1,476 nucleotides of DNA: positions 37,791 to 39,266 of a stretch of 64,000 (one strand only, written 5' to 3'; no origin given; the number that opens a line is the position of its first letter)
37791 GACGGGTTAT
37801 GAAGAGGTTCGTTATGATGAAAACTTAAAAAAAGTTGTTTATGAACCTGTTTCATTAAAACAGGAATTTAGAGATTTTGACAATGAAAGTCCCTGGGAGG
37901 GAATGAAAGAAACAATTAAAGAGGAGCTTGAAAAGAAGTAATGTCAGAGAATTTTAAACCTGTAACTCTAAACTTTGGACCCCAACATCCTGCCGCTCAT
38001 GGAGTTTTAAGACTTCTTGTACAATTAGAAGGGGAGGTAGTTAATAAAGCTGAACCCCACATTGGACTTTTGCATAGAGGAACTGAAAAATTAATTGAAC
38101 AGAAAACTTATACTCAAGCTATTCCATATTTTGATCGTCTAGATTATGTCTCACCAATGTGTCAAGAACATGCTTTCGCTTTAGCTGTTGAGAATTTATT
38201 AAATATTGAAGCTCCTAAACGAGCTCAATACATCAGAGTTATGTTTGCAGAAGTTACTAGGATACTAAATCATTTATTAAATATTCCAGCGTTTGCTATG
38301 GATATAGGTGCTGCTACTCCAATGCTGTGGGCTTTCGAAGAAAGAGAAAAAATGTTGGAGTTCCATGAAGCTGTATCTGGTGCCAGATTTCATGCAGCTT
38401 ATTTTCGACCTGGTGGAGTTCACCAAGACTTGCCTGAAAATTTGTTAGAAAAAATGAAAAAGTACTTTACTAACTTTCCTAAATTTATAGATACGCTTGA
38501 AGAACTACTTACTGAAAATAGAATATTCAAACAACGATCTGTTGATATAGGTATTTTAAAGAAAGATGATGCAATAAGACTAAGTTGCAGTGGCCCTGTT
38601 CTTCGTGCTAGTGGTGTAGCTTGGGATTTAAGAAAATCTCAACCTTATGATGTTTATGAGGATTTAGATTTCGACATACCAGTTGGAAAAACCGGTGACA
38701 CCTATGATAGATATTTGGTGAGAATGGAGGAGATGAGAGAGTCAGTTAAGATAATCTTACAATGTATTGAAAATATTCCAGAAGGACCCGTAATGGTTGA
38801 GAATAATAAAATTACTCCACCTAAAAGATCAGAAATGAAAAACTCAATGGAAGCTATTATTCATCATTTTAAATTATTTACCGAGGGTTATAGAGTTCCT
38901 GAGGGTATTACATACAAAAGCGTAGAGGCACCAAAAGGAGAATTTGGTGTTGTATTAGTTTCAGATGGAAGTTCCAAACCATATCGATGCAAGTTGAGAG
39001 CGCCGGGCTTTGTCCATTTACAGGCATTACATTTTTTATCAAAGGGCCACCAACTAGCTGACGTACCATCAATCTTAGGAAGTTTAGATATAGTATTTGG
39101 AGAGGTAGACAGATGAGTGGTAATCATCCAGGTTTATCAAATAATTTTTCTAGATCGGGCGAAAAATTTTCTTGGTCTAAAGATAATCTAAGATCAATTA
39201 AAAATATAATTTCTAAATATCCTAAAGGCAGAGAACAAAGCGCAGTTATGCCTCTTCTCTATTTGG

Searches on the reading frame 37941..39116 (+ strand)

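Call 11: search_protein_families(library=pfam, proteins=[window:37941-39116:+], max_evalue=0.01)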
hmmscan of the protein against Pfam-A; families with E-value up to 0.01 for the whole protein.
window:37941-39116:+ (391 aa): 2 families
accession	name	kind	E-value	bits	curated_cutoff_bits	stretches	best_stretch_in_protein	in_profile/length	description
PF00346.24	Complex1_49kDa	-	7.2e-124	412.7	24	1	121-391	1-271/271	Respiratory-chain NADH dehydrogenase, 49 Kd subunit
PF00374.24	NiFeSe_Hases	-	0.0015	18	25.8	1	46-113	1-68/508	Nickel-dependent hydrogenase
